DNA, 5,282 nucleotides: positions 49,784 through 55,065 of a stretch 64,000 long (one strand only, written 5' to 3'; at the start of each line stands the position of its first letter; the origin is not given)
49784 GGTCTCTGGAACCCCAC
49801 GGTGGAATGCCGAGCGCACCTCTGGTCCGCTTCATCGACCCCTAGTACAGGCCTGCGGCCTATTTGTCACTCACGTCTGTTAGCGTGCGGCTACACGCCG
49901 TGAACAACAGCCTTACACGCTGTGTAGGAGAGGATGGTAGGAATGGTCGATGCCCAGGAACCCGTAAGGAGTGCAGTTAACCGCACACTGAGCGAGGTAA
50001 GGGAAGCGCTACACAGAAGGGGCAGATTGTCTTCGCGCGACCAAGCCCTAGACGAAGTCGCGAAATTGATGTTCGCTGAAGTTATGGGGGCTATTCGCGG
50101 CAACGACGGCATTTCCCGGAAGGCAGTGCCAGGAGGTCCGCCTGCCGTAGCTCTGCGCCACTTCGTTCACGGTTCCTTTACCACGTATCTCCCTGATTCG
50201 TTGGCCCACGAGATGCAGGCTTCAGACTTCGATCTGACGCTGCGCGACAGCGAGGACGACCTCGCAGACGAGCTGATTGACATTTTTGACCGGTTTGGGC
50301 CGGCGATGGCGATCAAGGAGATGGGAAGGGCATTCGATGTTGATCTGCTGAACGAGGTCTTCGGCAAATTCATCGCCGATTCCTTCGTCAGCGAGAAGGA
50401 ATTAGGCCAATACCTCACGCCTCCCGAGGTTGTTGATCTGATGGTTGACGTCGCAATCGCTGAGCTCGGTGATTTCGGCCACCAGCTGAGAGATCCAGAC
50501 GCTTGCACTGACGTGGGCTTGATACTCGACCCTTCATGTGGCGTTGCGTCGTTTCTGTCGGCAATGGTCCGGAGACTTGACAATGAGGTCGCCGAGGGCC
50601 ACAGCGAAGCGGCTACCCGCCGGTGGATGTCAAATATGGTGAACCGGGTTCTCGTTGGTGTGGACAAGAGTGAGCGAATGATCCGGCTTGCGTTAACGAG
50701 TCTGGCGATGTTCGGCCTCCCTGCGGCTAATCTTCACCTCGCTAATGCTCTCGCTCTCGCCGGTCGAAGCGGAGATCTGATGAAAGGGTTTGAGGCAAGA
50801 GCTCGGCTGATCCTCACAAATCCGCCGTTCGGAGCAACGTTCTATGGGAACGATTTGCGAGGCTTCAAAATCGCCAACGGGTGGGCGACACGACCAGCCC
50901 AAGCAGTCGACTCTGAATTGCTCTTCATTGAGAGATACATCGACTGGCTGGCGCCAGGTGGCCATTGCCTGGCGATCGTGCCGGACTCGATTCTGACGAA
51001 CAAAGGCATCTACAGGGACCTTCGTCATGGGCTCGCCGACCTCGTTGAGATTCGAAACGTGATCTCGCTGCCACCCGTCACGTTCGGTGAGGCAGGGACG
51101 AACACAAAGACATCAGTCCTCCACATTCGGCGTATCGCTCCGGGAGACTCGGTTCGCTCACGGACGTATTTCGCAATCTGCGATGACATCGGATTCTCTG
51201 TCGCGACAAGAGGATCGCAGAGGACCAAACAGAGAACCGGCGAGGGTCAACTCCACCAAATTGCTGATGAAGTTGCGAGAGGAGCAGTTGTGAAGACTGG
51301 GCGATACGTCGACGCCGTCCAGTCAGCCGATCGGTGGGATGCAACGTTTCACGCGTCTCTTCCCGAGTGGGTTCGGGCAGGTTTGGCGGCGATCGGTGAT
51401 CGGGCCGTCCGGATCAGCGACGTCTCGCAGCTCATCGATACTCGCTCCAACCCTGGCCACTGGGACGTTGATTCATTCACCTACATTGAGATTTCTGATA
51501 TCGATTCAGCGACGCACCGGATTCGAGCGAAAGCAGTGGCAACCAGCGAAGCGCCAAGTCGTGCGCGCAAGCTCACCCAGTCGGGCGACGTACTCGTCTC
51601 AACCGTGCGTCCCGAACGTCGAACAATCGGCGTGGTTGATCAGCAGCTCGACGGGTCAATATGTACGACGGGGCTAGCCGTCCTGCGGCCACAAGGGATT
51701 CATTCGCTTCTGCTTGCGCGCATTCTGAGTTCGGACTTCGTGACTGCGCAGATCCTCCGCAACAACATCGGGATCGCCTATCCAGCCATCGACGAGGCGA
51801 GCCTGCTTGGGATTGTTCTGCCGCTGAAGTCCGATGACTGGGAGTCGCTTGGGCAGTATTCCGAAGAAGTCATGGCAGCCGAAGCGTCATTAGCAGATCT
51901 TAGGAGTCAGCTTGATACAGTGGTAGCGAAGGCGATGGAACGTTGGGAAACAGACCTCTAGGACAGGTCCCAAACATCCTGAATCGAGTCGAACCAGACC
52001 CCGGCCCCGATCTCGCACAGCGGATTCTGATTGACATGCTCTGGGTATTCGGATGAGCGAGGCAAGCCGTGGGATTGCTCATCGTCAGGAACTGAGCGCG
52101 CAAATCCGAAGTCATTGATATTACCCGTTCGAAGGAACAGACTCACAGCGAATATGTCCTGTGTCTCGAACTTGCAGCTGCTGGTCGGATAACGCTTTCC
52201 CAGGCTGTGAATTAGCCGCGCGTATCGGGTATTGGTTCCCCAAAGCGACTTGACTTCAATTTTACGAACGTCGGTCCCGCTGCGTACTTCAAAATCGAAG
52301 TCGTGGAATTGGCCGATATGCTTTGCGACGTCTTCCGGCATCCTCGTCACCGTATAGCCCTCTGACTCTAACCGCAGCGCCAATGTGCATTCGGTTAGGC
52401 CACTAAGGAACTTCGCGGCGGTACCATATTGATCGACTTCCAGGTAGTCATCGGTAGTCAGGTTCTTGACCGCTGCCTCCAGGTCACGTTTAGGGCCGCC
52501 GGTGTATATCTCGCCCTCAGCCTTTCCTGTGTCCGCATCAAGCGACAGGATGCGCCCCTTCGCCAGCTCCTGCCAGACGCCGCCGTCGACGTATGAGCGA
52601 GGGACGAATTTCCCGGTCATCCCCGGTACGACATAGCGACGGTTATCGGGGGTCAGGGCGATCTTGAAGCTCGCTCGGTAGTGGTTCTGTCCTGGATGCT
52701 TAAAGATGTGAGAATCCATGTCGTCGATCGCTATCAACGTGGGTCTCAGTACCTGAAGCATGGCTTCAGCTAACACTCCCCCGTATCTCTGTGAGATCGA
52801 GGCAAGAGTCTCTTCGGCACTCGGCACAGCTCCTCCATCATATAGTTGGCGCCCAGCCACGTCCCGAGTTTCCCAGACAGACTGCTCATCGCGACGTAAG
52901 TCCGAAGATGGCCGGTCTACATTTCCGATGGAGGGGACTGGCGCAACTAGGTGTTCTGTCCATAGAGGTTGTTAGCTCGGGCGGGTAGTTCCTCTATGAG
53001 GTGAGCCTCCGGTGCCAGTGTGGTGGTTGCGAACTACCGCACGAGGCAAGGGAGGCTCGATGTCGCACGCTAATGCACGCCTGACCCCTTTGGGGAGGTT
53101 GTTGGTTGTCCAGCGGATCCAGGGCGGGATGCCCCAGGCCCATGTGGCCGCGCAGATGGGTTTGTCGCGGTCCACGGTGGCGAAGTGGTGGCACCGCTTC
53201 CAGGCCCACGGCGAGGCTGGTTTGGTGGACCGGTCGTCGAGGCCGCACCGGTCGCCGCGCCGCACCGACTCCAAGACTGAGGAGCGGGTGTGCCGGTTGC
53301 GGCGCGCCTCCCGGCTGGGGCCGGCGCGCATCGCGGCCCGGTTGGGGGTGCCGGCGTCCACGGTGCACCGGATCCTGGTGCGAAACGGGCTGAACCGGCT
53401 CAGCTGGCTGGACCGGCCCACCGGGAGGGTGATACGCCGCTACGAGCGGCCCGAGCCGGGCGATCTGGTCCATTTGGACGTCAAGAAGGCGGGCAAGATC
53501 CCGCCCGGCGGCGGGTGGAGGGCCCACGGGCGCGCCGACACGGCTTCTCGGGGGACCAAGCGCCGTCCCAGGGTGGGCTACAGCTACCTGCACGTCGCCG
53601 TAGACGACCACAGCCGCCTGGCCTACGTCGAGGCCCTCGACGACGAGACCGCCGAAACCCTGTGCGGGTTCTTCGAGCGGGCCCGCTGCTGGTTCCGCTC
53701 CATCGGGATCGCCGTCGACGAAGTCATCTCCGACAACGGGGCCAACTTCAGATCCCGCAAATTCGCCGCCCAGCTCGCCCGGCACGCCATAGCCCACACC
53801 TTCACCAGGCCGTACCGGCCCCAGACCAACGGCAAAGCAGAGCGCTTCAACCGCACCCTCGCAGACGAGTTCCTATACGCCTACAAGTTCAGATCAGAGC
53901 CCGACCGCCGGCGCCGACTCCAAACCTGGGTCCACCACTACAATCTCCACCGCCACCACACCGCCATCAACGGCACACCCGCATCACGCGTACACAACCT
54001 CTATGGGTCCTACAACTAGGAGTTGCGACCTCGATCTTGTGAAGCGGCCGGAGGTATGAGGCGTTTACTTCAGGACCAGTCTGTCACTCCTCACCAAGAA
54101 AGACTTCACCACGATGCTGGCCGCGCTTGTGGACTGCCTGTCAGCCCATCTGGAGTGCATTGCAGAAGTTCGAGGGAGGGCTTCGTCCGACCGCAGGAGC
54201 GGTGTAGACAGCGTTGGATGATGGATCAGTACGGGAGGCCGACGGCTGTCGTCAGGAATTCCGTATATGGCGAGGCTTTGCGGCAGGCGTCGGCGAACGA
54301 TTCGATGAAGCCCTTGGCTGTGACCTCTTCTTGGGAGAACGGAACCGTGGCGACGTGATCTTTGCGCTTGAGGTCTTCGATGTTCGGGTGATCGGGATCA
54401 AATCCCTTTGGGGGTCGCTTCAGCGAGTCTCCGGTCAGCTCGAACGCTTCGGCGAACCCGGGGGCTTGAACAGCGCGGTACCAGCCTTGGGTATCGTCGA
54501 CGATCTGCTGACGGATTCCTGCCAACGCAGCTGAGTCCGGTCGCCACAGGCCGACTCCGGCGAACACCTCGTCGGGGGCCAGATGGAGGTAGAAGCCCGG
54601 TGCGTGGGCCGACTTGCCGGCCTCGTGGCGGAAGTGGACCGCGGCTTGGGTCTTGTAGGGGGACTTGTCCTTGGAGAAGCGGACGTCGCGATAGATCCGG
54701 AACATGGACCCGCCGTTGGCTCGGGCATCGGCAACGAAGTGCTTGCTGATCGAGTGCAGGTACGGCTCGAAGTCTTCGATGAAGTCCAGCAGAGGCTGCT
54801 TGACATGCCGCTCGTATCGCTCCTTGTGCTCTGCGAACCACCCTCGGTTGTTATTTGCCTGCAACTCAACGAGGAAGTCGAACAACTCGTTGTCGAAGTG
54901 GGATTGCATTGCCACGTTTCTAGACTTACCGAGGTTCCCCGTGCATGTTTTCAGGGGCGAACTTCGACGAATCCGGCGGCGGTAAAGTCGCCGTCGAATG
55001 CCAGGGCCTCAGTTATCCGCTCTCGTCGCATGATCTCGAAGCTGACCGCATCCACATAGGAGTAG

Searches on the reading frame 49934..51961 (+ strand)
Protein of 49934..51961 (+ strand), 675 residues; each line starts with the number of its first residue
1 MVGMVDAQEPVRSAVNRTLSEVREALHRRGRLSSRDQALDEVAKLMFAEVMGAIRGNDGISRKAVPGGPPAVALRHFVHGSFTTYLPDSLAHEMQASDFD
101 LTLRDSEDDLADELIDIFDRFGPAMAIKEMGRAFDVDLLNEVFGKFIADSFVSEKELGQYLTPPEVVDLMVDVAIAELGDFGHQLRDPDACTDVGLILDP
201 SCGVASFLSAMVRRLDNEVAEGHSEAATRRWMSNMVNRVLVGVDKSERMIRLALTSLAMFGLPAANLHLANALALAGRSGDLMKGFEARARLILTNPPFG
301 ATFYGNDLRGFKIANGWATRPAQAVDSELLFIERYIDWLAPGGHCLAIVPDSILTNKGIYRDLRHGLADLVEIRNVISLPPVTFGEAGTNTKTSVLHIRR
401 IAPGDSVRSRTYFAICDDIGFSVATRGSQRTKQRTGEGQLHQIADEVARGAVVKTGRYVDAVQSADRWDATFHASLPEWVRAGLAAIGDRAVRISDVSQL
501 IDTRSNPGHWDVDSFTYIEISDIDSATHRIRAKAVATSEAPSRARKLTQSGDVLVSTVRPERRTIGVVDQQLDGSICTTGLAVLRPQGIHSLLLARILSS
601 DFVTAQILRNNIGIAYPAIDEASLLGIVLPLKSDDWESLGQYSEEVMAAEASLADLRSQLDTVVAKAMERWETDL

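Call 18: search_protein_families(library=pfam, proteins=[window:49934-51961:+], max_evalue=0.01)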
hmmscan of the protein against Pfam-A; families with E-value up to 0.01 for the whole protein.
window:49934-51961:+ (675 aa): 2 families
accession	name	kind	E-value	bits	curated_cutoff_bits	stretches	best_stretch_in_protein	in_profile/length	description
PF02384.22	N6_Mtase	-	4.3e-19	69.4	20.4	1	137-400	4-232/311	N-6 DNA Methylase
PF07669.17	Eco57I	-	2.9e-05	24.7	25.3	1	292-378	77-164/171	Eco57I restriction-modification methylase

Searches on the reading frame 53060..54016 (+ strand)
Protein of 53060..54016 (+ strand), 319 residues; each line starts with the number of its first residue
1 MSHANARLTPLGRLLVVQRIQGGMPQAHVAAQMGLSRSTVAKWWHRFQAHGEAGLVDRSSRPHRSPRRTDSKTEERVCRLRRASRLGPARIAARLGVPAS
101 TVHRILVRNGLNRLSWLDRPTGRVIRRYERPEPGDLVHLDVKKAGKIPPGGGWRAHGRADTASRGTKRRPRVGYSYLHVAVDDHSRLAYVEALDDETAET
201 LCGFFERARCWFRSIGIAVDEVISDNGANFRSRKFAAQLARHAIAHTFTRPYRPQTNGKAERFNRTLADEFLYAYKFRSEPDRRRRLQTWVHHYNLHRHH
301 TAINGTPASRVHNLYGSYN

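Call 79: find_encoding_contigs(protein=P0168, flank=10000, max_places=4)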
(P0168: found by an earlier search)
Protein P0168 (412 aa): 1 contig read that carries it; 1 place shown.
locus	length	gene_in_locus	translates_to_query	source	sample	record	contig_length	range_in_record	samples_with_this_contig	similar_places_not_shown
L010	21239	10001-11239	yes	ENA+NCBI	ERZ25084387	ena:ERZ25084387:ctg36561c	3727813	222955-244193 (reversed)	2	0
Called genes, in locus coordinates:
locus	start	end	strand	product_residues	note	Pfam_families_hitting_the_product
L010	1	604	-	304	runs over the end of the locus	PF00296:Bac_luciferase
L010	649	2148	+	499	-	PF00501:AMP-binding, PF13193:AMP-binding_C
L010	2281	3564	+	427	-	-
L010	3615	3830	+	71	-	-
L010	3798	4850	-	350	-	PF04286:DUF445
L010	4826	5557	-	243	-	-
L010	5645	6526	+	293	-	PF03781:FGE-sulfatase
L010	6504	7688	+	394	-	PF00296:Bac_luciferase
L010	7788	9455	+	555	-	PF04326:SLFN_AlbA_2, PF13749:HATPase_c_4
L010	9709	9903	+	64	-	-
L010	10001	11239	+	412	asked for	PF13191:AAA_16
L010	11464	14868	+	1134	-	PF00176:SNF2-rel_dom, PF04851:ResIII, PF00271:Helicase_C, PF13020:NOV_C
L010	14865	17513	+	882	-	PF06634:DUF1156, PF03602:Cons_hypoth95 (faint), PF08241:Methyltransf_11 (faint)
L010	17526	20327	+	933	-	PF04465:DUF499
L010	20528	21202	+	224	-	PF19865:DUF6338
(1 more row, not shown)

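Call 80: find_encoding_contigs(protein=P0166, flank=10000, max_places=5)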
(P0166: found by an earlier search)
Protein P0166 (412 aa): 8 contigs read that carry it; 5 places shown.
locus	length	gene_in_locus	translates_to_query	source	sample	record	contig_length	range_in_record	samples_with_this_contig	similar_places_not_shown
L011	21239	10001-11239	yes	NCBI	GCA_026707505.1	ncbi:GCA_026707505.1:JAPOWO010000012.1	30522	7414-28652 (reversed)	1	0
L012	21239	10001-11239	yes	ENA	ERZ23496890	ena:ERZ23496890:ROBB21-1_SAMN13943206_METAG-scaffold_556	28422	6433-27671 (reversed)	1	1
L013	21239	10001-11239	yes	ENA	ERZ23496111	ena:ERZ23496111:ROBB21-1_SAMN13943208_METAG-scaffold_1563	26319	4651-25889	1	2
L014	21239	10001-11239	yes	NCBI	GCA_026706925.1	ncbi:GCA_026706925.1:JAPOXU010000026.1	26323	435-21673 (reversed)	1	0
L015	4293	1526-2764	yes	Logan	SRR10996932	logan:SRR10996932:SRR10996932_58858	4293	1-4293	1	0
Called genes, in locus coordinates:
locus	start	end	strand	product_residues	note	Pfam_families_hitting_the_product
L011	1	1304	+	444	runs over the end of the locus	PF01520:Amidase_3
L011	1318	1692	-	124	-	PF02627:CMD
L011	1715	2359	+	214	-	PF00300:His_Phos_1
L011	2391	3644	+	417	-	PF03009:GDPD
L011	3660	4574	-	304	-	PF00296:Bac_luciferase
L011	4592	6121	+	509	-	PF00501:AMP-binding, PF13193:AMP-binding_C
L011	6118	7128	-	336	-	PF04286:DUF445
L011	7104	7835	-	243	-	-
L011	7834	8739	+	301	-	PF03781:FGE-sulfatase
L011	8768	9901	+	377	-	PF00296:Bac_luciferase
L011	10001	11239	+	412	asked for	PF13191:AAA_16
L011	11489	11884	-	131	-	PF01850:PIN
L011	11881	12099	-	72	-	PF01402:RHH_1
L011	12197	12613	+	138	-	PF28507:Rv1828_C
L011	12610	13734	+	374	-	PF00425:Chorismate_bind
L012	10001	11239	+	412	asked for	PF13191:AAA_16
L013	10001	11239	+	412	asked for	PF13191:AAA_16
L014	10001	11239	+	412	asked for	PF13191:AAA_16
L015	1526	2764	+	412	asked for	PF13191:AAA_16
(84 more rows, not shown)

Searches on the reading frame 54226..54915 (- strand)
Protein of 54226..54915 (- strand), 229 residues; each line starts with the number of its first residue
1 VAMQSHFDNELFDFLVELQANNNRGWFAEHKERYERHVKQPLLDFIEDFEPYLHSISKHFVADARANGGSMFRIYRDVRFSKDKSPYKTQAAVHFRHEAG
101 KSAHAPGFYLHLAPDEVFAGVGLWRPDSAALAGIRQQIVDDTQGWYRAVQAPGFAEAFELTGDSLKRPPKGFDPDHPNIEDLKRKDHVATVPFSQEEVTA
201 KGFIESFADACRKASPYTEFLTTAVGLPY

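Call 21: search_protein_families(library=pfam, proteins=[window:54226-54915:-], max_evalue=0.001)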
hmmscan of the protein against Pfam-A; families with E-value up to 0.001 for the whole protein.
window:54226-54915:- (229 aa): 1 family
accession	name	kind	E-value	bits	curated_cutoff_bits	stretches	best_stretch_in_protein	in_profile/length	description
PF09365.15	DUF2461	-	1e-66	225.3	22.8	1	11-220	2-208/208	Conserved hypothetical protein (DUF2461)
